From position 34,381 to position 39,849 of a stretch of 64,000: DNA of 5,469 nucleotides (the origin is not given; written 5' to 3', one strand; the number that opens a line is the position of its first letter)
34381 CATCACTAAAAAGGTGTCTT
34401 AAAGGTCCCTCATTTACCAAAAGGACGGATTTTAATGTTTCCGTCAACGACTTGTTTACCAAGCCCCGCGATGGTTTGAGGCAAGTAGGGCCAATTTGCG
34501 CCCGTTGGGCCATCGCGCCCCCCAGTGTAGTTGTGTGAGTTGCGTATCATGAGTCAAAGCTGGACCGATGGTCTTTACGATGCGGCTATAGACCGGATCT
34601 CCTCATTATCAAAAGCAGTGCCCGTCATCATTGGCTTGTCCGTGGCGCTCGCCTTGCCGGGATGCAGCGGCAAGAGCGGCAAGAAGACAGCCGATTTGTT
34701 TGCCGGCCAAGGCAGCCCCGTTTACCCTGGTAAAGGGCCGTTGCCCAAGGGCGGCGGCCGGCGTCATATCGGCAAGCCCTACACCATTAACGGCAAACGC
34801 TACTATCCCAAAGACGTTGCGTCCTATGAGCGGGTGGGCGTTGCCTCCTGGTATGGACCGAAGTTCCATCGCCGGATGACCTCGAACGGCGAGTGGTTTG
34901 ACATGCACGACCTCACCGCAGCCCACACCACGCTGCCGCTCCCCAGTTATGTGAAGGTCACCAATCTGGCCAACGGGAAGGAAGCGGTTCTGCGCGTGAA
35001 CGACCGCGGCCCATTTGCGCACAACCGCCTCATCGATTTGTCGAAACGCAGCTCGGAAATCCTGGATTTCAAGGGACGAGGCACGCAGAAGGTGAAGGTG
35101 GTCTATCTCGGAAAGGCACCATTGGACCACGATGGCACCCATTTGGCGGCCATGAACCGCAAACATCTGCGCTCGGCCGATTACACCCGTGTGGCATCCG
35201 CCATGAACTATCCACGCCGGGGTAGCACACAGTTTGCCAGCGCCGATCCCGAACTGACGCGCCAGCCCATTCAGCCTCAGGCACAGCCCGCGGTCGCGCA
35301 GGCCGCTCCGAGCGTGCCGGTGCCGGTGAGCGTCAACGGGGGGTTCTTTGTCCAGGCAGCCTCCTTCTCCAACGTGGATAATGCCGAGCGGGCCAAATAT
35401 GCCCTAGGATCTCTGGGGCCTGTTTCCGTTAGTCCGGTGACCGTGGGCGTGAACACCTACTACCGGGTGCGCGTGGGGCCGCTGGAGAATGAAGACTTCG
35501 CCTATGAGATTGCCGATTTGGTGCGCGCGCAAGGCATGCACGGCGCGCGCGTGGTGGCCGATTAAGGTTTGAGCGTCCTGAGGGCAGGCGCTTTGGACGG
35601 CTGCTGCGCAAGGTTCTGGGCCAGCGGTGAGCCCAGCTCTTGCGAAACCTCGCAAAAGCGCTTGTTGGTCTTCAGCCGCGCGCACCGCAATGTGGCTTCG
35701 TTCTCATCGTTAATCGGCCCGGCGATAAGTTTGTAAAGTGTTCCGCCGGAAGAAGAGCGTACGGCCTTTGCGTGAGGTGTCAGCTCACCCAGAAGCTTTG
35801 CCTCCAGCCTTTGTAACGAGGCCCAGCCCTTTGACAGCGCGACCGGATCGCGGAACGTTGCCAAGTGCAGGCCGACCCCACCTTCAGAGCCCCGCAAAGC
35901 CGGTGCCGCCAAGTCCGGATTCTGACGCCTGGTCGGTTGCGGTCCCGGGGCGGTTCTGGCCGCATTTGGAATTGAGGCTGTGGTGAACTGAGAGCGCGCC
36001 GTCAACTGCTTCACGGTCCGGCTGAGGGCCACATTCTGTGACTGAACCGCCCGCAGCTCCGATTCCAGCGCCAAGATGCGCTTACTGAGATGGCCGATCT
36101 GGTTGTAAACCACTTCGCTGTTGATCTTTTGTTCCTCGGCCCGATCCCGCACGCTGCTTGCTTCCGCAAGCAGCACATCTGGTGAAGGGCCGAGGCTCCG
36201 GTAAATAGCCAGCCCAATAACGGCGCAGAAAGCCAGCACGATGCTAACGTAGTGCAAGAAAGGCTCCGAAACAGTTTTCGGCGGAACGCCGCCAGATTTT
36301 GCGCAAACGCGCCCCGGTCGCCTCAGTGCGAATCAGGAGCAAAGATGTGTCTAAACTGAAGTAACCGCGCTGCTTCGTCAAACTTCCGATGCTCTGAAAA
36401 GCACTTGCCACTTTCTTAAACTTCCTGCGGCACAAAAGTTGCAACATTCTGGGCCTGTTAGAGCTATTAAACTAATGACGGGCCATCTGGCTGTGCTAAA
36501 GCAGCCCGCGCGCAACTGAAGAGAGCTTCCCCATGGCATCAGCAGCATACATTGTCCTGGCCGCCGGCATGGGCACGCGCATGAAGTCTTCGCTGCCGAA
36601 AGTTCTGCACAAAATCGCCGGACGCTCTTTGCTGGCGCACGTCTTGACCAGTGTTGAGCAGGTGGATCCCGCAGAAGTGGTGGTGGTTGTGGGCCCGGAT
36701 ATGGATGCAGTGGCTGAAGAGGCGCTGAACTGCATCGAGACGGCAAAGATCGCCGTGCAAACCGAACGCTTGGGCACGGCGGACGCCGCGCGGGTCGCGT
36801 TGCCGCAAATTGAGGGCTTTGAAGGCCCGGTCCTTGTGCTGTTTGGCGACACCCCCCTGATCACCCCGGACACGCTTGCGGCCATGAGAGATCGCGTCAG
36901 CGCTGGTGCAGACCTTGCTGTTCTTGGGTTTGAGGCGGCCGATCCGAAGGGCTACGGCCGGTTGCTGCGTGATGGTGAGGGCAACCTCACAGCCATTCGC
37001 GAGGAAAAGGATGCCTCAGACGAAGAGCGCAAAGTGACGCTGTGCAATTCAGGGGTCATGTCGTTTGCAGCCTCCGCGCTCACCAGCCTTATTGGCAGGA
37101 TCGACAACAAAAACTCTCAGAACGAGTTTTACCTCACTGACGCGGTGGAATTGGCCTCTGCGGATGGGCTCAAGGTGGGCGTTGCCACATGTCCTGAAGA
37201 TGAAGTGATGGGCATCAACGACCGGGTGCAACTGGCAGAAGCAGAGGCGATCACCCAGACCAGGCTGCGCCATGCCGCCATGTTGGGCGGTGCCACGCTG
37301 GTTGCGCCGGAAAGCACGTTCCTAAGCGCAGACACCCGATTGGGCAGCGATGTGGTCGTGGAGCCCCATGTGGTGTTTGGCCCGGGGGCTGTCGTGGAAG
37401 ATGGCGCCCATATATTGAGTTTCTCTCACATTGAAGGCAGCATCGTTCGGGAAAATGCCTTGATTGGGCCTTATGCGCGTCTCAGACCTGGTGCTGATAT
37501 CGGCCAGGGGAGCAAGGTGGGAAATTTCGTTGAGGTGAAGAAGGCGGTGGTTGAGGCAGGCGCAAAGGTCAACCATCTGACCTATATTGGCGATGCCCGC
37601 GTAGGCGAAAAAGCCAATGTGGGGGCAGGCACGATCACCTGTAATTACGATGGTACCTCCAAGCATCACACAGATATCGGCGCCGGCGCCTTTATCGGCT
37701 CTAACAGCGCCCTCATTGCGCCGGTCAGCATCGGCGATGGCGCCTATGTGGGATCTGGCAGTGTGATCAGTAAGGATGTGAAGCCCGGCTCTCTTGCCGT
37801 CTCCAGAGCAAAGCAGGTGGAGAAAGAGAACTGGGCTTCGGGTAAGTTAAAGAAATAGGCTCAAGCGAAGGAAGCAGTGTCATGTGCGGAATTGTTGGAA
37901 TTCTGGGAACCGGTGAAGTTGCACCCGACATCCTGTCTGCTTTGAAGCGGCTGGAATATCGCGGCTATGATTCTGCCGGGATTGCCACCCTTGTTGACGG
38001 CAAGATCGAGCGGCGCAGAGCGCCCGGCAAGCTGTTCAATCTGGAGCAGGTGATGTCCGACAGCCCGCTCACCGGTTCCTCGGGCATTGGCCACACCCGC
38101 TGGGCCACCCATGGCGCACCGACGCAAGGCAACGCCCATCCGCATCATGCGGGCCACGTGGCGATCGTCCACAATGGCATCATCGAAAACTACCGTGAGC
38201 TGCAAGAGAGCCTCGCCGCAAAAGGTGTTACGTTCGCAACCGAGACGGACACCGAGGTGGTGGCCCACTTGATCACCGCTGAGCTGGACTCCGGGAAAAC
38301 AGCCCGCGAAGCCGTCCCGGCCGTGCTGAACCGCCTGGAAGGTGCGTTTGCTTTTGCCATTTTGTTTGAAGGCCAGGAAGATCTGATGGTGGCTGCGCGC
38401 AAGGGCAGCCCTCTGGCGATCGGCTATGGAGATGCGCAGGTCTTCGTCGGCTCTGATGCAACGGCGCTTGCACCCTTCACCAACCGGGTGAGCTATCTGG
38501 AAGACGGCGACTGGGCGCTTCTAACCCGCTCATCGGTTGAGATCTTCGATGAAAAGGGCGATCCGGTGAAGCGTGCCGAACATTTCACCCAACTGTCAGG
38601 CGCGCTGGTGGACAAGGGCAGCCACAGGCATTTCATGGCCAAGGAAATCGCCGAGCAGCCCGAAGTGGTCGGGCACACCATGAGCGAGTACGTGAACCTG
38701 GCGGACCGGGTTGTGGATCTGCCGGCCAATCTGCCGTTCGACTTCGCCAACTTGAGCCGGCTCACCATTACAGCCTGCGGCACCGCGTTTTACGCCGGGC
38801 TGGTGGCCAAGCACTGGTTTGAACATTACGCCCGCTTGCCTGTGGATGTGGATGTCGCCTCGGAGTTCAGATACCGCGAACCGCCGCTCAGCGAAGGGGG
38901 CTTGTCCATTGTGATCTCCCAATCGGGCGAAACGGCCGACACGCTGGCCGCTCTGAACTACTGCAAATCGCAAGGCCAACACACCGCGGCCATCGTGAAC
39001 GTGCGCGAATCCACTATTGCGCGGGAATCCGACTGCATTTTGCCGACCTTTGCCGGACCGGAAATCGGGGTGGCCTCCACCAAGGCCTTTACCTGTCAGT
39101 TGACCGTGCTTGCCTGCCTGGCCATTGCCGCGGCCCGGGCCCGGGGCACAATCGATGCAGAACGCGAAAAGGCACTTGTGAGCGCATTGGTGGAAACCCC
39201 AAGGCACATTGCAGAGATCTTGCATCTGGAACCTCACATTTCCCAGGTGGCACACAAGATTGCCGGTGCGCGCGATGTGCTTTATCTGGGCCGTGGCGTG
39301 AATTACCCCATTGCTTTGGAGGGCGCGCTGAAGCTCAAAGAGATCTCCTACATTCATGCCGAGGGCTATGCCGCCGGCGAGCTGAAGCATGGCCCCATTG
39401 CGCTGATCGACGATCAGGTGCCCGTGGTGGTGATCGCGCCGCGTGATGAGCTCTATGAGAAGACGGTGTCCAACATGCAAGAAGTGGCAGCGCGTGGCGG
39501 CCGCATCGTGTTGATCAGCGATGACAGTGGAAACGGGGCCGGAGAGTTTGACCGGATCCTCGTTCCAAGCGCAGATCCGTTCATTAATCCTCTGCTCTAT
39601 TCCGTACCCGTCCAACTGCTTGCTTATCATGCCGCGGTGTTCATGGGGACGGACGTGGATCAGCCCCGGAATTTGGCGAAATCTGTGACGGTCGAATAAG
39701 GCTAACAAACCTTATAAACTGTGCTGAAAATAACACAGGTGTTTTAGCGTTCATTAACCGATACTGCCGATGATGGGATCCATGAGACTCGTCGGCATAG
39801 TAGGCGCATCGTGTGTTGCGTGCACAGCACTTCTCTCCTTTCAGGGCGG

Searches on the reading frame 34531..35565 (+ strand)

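Call 19: search_protein_families(library=pfam, proteins=[window:34531-35565:+], max_evalue=0.00001)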
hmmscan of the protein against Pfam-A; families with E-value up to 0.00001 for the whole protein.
window:34531-35565:+ (344 aa): 2 families
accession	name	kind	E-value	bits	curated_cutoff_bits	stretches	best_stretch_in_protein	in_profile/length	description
PF03330.24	DPBB_1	-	3.2e-20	72.6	28.8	1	102-189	3-82/83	Lytic transglycolase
PF05036.18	SPOR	-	3.6e-12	46.9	21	1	269-336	2-70/76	SPOR domain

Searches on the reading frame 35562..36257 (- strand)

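Call 19: search_protein_families(library=pfam, proteins=[window:35562-36257:-], max_evalue=0.00001)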
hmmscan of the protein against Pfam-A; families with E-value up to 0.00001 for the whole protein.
window:35562-36257:- (231 aa): 1 family
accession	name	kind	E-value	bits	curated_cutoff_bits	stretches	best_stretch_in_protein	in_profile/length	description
PF05036.18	SPOR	-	1.8e-06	28.6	21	1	147-198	17-66/76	SPOR domain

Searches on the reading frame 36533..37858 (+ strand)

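Call 9: search_protein_families(library=pfam, proteins=[window:36533-37858:+], max_evalue=0.001)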
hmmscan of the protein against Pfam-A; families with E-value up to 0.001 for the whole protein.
window:36533-37858:+ (441 aa): 7 families
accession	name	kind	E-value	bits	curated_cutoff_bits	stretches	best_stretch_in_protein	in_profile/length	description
PF00132.30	Hexapep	-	8.4e-26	89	27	3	379-413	1-35/36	Bacterial transferase hexapeptide (six repeats)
PF12804.13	NTP_transf_3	-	2.4e-19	70.5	27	1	7-134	2-124/160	MobA-like NTP transferase domain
PF00483.29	NTP_transferase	-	6.2e-12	46.1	21.2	1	7-211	3-212/245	Nucleotidyl transferase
PF01128.25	IspD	-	5.3e-09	36.6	27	1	6-120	3-115/221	2-C-methyl-D-erythritol 4-phosphate cytidylyltransferase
PF25084.1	LbH_EIF2B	-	5e-08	33.3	54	0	242-334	15-104/105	EIF2B subunit epsilon LbH domain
PF25087.1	GMPPB_C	-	3.9e-07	30.2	39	0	266-304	9-47/110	GMPPB C-terminal domain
PF14602.12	Hexapep_2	-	2.5e-06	27.6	27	1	382-413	4-33/34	Hexapeptide repeat of succinyl-transferase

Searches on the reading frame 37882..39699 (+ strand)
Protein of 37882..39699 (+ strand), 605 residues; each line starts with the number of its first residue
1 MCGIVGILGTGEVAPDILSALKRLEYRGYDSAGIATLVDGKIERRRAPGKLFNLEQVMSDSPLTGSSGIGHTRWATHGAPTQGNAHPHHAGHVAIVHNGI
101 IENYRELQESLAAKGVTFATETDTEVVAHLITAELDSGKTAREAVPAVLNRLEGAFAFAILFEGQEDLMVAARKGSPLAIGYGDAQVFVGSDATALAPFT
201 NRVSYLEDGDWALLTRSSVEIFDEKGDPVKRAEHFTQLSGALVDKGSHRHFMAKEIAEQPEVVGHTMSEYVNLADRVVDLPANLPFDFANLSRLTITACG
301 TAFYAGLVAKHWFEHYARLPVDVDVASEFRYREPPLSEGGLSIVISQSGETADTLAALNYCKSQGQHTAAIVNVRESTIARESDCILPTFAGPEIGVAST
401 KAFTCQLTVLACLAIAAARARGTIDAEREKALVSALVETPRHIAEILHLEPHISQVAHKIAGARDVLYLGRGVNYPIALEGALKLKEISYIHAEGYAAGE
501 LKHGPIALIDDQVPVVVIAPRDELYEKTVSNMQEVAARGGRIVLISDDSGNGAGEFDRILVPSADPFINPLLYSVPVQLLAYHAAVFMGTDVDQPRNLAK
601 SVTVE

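Call 9: search_protein_families(library=pfam, proteins=[window:37882-39699:+], max_evalue=0.001)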
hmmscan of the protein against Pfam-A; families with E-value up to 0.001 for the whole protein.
window:37882-39699:+ (605 aa): 3 families
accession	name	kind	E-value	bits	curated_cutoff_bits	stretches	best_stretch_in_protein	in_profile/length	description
PF01380.27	SIS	-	7.1e-55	184.8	25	2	291-416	5-131/131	SIS domain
PF13522.11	GATase_6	-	7.1e-24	84.7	27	1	64-191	9-129/130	Glutamine amidotransferase domain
PF13537.11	GATase_7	-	1.8e-18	67.1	25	1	86-196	14-121/123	Glutamine amidotransferase domain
